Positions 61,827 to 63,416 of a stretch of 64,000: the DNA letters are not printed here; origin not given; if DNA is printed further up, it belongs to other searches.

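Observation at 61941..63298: Box extensions are complementary across the gene, not within a repeat: a cassette-boundary signature around the T9SS-cargo gene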

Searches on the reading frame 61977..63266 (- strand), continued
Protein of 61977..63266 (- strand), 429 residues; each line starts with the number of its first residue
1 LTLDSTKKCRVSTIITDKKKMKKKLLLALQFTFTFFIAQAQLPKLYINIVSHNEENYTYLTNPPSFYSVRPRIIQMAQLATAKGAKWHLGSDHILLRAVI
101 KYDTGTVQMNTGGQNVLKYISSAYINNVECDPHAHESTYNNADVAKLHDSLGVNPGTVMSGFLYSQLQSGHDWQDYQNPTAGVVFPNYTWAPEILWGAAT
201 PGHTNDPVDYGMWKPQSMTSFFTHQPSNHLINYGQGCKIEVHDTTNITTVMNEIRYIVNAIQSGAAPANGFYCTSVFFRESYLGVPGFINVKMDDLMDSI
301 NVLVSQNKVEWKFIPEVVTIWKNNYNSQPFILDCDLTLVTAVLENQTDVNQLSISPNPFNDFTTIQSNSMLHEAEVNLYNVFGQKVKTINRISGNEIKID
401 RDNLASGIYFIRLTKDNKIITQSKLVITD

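Call 40: search_solved_structures(query=L099:956-2623:+, max_evalue=0.00001, show_alignments=3)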
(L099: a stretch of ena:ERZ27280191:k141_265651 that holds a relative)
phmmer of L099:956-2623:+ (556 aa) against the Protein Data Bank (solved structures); distinct sequences matched with E-value up to 0.00001: 11.
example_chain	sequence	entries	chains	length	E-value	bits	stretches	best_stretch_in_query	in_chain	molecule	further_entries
2a3v_A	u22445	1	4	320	1.1e-39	139.9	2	292-457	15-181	site-specific recombinase IntI4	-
4a8e_A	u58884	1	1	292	1.4e-35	126.3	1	294-545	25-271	PROBABLE TYROSINE RECOMBINASE XERC-LIKE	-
5hxy_A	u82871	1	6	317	2.3e-34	122.3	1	292-542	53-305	Tyrosine recombinase XerA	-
1a0p_A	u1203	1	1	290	3.4e-23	85.4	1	365-546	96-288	SITE-SPECIFIC RECOMBINASE XERD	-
5dcf_A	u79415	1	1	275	4.4e-22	81.7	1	389-546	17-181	Tyrosine recombinase XerD,DNA translocase FtsK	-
9i5v_14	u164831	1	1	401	2.1e-18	69.6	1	299-543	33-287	Ribosome-associated translation inhibitor RaiA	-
5vfz_A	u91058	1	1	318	1.3e-13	53.7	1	365-541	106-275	Gp33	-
5c6k_A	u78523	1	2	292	2.9e-11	46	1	360-541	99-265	Integrase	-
5jjv_A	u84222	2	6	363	7.8e-10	41.3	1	375-545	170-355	Tyrosine recombinase XerH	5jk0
5dor_A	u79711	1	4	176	8.6e-10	41.2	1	382-541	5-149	Integrase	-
3nkh_A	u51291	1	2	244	2.2e-07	33.2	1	460-547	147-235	Integrase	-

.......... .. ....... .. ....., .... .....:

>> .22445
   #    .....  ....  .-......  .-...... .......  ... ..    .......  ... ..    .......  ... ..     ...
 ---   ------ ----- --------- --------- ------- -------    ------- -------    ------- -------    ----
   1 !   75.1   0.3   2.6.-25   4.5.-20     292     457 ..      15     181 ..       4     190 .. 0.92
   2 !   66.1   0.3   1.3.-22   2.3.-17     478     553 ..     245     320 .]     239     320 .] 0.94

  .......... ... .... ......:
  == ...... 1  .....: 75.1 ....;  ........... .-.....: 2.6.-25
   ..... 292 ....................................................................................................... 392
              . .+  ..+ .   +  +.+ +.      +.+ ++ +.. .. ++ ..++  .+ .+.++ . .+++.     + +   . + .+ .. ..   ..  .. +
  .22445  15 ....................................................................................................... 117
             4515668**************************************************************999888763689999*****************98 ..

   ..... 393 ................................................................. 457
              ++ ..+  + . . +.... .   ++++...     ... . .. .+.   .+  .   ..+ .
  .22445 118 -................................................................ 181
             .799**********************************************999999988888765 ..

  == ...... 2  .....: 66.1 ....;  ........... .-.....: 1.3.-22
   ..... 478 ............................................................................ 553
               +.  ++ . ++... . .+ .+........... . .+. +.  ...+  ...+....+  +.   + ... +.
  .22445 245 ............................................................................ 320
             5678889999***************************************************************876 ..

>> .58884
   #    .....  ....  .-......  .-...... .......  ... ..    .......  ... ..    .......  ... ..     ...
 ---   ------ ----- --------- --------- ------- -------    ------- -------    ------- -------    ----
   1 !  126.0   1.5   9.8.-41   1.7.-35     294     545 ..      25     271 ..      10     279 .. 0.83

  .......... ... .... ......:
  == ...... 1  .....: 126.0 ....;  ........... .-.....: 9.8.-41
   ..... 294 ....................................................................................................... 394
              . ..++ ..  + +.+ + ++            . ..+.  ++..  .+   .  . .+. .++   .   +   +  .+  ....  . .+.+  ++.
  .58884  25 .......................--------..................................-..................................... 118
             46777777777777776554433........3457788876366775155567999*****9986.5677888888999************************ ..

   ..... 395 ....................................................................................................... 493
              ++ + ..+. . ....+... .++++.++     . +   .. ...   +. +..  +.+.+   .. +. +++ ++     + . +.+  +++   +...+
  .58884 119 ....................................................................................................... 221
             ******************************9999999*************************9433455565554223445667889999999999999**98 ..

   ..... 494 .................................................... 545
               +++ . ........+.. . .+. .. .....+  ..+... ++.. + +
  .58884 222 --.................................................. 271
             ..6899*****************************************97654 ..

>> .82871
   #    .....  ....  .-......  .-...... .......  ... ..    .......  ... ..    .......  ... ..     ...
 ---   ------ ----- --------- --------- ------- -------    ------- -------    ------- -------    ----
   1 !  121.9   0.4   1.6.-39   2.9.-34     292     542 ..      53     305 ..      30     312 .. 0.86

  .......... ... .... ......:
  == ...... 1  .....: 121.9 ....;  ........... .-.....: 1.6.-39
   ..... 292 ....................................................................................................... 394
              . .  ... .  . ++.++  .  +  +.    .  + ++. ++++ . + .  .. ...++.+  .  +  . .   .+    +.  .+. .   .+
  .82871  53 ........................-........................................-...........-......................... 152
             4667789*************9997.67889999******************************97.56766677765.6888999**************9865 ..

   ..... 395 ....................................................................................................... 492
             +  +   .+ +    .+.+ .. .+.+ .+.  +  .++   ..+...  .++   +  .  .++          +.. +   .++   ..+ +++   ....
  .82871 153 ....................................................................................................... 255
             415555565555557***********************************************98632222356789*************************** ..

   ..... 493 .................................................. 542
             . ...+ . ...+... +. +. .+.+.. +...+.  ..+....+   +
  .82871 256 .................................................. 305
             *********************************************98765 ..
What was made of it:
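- On Integron (IntI + attI + attC cassette array): In the phmmer alignment to VchIntIA (2a3v), query residues 458-477 (20 aa) stand opposite IntI4 residues 182-244 (63 aa) (call 40).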

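Call 42: find_encoding_contigs(protein=P0026, flank=10000, max_places=2)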
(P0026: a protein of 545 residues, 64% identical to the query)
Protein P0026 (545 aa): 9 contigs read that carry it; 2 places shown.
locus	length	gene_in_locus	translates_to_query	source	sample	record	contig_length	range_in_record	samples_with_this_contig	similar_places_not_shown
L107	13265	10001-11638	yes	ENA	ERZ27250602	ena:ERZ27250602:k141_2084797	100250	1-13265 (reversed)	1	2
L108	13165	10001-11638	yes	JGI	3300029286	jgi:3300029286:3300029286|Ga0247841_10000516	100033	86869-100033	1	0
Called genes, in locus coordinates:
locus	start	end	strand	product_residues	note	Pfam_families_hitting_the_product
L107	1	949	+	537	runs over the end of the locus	PF00474:SSF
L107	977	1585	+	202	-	PF06439:3keto-disac_hyd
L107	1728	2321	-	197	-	PF14345:GDYXXLXY (weak)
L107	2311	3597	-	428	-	PF09925:DUF2157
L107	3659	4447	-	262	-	PF02591:Zn_ribbon_9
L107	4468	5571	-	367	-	PF01784:DUF34_NIF3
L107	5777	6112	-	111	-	PF00376:MerR, PF13411:MerR_1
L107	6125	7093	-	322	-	PF01551:Peptidase_M23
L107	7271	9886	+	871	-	PF01411:tRNA-synt_2c, PF07973:tRNA_SAD, PF02272:DHHA1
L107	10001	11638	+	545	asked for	PF02899:Phage_int_SAM_1 (weak), PF13495:Phage_int_SAM_4, PF00589:Phage_integrase, PF22823:MrpR_C_cat (weak)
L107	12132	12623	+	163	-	PF18962:Por_Secre_tail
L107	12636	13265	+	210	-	?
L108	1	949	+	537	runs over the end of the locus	PF00474:SSF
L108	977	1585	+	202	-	PF06439:3keto-disac_hyd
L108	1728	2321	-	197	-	PF14345:GDYXXLXY (weak)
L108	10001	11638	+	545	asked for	PF02899:Phage_int_SAM_1 (weak), PF13495:Phage_int_SAM_4, PF00589:Phage_integrase, PF22823:MrpR_C_cat (weak)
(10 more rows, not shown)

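Call 43: find_encoding_contigs(protein=P0014, flank=10000, max_places=2)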
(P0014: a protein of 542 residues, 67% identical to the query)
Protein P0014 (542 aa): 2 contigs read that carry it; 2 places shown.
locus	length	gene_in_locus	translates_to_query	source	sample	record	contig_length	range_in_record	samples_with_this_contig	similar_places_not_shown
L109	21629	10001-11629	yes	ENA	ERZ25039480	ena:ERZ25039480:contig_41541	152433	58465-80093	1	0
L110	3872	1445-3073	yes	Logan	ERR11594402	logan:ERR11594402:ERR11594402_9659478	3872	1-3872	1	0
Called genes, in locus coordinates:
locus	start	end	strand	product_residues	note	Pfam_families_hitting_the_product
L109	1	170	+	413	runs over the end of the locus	PF07690:MFS_1, PF13347:MFS_2 (weak)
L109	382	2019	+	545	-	PF00171:Aldedh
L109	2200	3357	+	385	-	PF02771:Acyl-CoA_dh_N, PF02770:Acyl-CoA_dh_M, PF00441:Acyl-CoA_dh_1, PF08028:Acyl-CoA_dh_2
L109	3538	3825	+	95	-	-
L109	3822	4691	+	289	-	PF00515:TPR_1 (faint), PF07719:TPR_2 (faint), PF13181:TPR_8 (faint), PF14559:TPR_19 (faint)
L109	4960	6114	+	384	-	PF17293:Arm-DNA-bind_5, PF13102:Phage_int_SAM_5, PF00589:Phage_integrase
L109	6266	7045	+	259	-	-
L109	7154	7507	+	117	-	PF12728:HTH_17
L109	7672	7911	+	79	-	-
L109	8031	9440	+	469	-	PF13479:AAA_24 (weak)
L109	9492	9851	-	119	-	-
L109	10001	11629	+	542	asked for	PF13495:Phage_int_SAM_4, PF00589:Phage_integrase, PF22823:MrpR_C_cat (weak)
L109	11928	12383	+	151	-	PF07606:DUF1569 (weak)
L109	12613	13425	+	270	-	PF08501:Shikimate_dh_N, PF01488:Shikimate_DH (weak)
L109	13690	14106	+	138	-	-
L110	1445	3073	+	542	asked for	PF13495:Phage_int_SAM_4, PF00589:Phage_integrase, PF22823:MrpR_C_cat (weak)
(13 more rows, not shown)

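Call 57: predict_structure(alignment_id=A1)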
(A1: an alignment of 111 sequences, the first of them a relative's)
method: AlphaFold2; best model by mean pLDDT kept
length: 555 residues; sequences in the alignment: 111
mean_pLDDT: 76.9   pTM: 0.45
mean pLDDT of the five models: 76.9, 76.3, 75.9, 74.7, 72.7
residues with pLDDT >= 90: 60; 70-90: 387; 50-70: 43; < 50: 65
segments of 3 or more residues with pLDDT < 50: 67-105, 174-184, 528-540
pLDDT, mean of each block of 10 residues (from residue 1): 84 85 85 83 88 86 60 27 27 26 55 83 84 85 83 84 81 44 57 81 84 85 80 85 88 79 53 74 90 85 90 83 83 78 87 84 72 73 92 92 90 88 83 68 84 91 86 87 92 88 88 78 61 46 72 77
secondary structure, 60 per line:
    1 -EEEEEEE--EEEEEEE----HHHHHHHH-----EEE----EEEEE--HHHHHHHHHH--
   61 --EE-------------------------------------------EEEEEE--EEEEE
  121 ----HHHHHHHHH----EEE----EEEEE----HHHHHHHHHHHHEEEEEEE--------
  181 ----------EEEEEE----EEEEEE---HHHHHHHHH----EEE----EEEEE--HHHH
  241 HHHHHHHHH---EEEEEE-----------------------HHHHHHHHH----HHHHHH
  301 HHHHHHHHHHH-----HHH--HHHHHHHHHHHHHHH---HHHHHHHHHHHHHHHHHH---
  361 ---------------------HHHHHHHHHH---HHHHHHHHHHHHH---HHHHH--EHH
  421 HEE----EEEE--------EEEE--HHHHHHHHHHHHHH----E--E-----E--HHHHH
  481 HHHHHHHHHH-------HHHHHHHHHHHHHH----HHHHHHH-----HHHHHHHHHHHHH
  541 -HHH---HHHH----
elements in order: E2-8 E11-17 H22-29 E35-37 E42-46 H49-58 E108-113 E116-120 H125-133 E138-140 E145-149 H154-165 E166-172 E191-196 E201-206 H210-218 E223-225 E230-234 H237-249 E253-258 H282-290 H295-311 H322-336 H340-357 H382-391 H395-407 H411-415 E428-431 E440-443 H446-459 H476-490 H498-511 H516-522 H528-540 H548-551

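Call 61: fold_search(model_id=the predicted structure, library=pdb)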
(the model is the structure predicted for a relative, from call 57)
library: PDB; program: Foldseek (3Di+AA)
matches with E <= 10: 462; with E <= 0.001: 56
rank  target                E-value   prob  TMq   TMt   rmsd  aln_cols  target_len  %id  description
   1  2a3v_B                8.6e-18  1.00  0.36  0.60  10.0       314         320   30  Structural basis for broad DNA-specificity in integron recombination (released 2006-05-02)
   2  2a3v_A                1.7e-16  1.00  0.39  0.65   8.9       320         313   29  Structural basis for broad DNA-specificity in integron recombination (released 2006-05-02)
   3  2a3v_C                2.5e-16  1.00  0.38  0.64   9.3       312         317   30  Structural basis for broad DNA-specificity in integron recombination (released 2006-05-02)
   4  5hxy_A                6.6e-16  1.00  0.27  0.52  16.0       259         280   32  Crystal structure of XerA recombinase (released 2017-02-01)
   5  5hxy_F                9.5e-15  1.00  0.26  0.53  15.8       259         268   31  Crystal structure of XerA recombinase (released 2017-02-01)
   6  5hxy_D                1.8e-14  1.00  0.27  0.53  16.1       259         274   32  Crystal structure of XerA recombinase (released 2017-02-01)
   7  4a8e                  2.0e-14  1.00  0.29  0.57   9.1       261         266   32  The structure of a dimeric Xer recombinase from archaea (released 2012-12-05)
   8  5hxy_B                2.0e-14  1.00  0.26  0.52  16.0       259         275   31  Crystal structure of XerA recombinase (released 2017-02-01)
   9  5hxy_C                3.1e-14  1.00  0.27  0.52  16.0       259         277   31  Crystal structure of XerA recombinase (released 2017-02-01)
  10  5vfz                  1.9e-10  1.00  0.28  0.51  15.7       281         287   20  Integrase from mycobacterium phage Brujita (released 2018-04-18)
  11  5jk0_B                4.7e-10  1.00  0.33  0.50  10.6       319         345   23  Crystal structure of XerH site-specific recombinase bound to difH substrate: pre-cleavage complex (released 2016-12-28)
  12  5jk0_C                5.0e-10  1.00  0.33  0.50   9.6       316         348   23  Crystal structure of XerH site-specific recombinase bound to difH substrate: pre-cleavage complex (released 2016-12-28)
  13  5jk0_D                5.3e-10  1.00  0.34  0.51  10.0       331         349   21  Crystal structure of XerH site-specific recombinase bound to difH substrate: pre-cleavage complex (released 2016-12-28)
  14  5jjv_A                7.3e-10  1.00  0.34  0.50   9.9       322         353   22  Crystal structure of XerH site-specific recombinase bound to palindromic difH substrate: post-cleavage complex (released 2016-12-28)
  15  1a0p                  9.6e-10  1.00  0.26  0.48  11.2       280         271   26  SITE-SPECIFIC RECOMBINASE, XERD (released 1998-03-18)
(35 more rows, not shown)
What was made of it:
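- Best PDB hit by sequence and by fold is VchIntIA, 2a3v (calls 40, 61).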

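Call 75: search_protein_families(library=pfam, proteins=[L099:448-810:-], max_evalue=1)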
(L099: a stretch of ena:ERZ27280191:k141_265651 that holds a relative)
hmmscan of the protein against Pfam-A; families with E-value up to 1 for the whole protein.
L099:448-810:- (120 aa): 1 family
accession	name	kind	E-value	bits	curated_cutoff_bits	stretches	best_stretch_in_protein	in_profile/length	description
PF22473.1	PilJ_Pilin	-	0.14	12.6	26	1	61-103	25-65/81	PilJ, Pilin domain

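Call 81: find_related_loci(query=A1, collection=metagenome_contigs, flank=8000)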
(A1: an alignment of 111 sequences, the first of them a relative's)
Query A1 (555 aa) in metagenome_contigs; peptide patterns used: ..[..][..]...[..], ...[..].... (x = any residue, [..] = any of these).
600 stretches matched a pattern (row limit reached: there are more); 502 encode a relative of the query (tblastn E <= 1e-3); the best 80 are kept; 80 distinct loci.
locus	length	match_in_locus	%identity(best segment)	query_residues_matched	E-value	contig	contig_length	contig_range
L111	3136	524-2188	84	1-555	0e+0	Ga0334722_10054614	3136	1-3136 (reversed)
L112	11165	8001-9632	64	1-555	0e+0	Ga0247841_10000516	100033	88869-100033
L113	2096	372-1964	61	1-552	0e+0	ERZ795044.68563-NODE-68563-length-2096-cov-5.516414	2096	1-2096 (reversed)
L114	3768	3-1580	62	16-552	0e+0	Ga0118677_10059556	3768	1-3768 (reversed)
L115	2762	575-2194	57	1-553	0e+0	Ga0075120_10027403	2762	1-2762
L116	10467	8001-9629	58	1-554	0e+0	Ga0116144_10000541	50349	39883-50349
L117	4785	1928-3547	55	1-553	0e+0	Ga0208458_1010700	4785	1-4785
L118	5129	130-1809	54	1-554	0e+0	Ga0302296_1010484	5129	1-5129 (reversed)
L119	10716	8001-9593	56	1-554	0e+0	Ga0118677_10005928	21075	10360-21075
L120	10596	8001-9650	53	1-554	0e+0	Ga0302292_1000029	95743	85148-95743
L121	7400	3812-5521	52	1-554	0e+0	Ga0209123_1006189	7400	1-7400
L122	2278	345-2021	53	1-554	0e+0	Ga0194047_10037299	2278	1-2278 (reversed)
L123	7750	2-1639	54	14-554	0e+0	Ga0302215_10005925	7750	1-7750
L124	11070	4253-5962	52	1-554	0e+0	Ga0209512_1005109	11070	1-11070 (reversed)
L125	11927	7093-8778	52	1-554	0e+0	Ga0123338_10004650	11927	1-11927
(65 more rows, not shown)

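Call 86: search_dna_similar(query=L099:956-2623:+, collection=plasmids, mode=protein, max_evalue=1e-20, max_rows=12)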
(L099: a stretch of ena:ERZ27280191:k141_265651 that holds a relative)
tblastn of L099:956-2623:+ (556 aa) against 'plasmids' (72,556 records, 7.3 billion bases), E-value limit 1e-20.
Records with a match: 513; places in all: 773; records where one place covers at least 80% of the query: 0.
Best place of each record, by identity: 60-80% 51; <60% 462.
By first word of the organism name: Rhizobium 70; Sinorhizobium 69; Acinetobacter 54; Bradyrhizobium 36; Clostridium 24; Mesorhizobium 17; Paraburkholderia 14; Vibrio 13; Caballeronia 9; Novosphingobium 8; and 94 more.
By predicted mobility (MOB-suite, as given by PLSDB): non-mobilizable 215; conjugative 194; mobilizable 104.
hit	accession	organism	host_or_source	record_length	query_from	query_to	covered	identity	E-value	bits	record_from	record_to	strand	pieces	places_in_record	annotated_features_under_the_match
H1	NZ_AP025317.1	Fulvitalea axinellae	-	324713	184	549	66%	44.5%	1e-92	318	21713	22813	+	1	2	xerA: site-specific tyrosine recombinase/integron integrase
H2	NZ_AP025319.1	Fulvitalea axinellae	-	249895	188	549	65%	43.4%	8e-87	301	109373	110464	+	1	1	xerA: site-specific tyrosine recombinase/integron integrase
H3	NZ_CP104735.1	Acinetobacter baylyi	pig,mixed culture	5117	321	555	42%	66.0%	5e-95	324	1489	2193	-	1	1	tyrosine-type recombinase/integrase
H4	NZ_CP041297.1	Acinetobacter indicus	cow,cell culture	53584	321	555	42%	66.0%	9e-95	324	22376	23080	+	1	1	tyrosine-type recombinase/integrase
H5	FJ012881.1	uncultured bacterium HH1107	-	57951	321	555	42%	66.0%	9e-95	324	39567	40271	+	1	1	tpnF: TnpF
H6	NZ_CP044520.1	Acinetobacter baumannii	duck,feces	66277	321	555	42%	66.0%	9e-95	324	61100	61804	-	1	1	tyrosine-type recombinase/integrase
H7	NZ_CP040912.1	Acinetobacter pittii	Homo sapiens,Wound secretion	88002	321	555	42%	66.0%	9e-95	324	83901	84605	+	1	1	tyrosine-type recombinase/integrase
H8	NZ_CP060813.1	Acinetobacter variabilis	a feces sample of chicken origin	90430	321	555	42%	66.0%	9e-95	324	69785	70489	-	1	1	tyrosine-type recombinase/integrase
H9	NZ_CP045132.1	Acinetobacter indicus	cow,cow feces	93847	321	555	42%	66.0%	9e-95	324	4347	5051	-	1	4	tyrosine-type recombinase/integrase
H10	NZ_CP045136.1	Acinetobacter indicus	Cows,cow feces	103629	321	555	42%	66.0%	9e-95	324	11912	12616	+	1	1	tyrosine-type recombinase/integrase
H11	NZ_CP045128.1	Acinetobacter indicus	cow,cow feces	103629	321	555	42%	66.0%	9e-95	324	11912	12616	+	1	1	tyrosine-type recombinase/integrase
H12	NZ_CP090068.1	Acinetobacter sp. SH20PTE14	pig manure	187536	321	555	42%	66.0%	9e-95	324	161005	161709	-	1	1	tyrosine-type recombinase/integrase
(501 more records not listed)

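Call 87: get_annotated_region(hit=H4, flank=5000)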
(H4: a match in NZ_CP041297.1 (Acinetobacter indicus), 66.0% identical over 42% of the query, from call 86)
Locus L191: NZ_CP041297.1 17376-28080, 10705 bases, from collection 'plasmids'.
description: Acinetobacter indicus strain 80-1-2 plasmid p80-1-2-tetX3, complete sequence
organism: Acinetobacter indicus (NCBI taxid 756892)
taxonomy: Bacteria; Pseudomonadota; Gammaproteobacteria; Moraxellales; Moraxellaceae; Acinetobacter; Acinetobacter indicus
host: -; source: cow,cell culture; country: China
typing (MOB-suite, as given by PLSDB): mobilizable; relaxase MOBP
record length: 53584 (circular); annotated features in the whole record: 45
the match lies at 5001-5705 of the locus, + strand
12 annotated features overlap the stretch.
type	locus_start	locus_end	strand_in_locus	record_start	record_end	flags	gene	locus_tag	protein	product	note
CDS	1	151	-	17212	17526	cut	-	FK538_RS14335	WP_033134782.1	BrnA antitoxin family protein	-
CDS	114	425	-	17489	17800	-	-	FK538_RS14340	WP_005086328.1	BrnT family toxin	-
CDS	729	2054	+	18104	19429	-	-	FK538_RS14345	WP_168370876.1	ISNCY family transposase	-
CDS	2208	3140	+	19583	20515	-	-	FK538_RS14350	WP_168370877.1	tetratricopeptide repeat protein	-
CDS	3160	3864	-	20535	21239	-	-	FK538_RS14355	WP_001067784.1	IS6-like element IS1006 family transposase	GO:0006313 - DNA transposition [Evidence IEA]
CDS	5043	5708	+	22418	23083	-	-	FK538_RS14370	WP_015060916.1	tyrosine-type recombinase/integrase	GO:0015074 - DNA integration [Evidence IEA]; GO:0006310 - DNA recombination [Evidence IEA]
CDS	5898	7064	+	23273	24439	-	-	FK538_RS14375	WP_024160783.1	tetracycline-inactivating monooxygenase Tet(X3)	-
predicted_resistance_gene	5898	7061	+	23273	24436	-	tet(X3)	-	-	tetracycline-inactivating monooxygenase Tet(X3)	predicted by amrfinderplus; class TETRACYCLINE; identity 100.0%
CDS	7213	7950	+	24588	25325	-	-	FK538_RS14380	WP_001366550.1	recombinase family protein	GO:0006310 - DNA recombination [Evidence IEA]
CDS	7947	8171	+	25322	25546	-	-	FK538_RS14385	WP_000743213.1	hypothetical protein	-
CDS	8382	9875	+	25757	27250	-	-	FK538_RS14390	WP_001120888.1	IS91-like element ISVsa3 family transposase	GO:0006313 - DNA transposition [Evidence IEA]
predicted_resistance_gene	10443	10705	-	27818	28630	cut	sul2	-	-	sulfonamide-resistant dihydropteroate synthase Sul2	predicted by amrfinderplus; class SULFONAMIDE; identity 100.0%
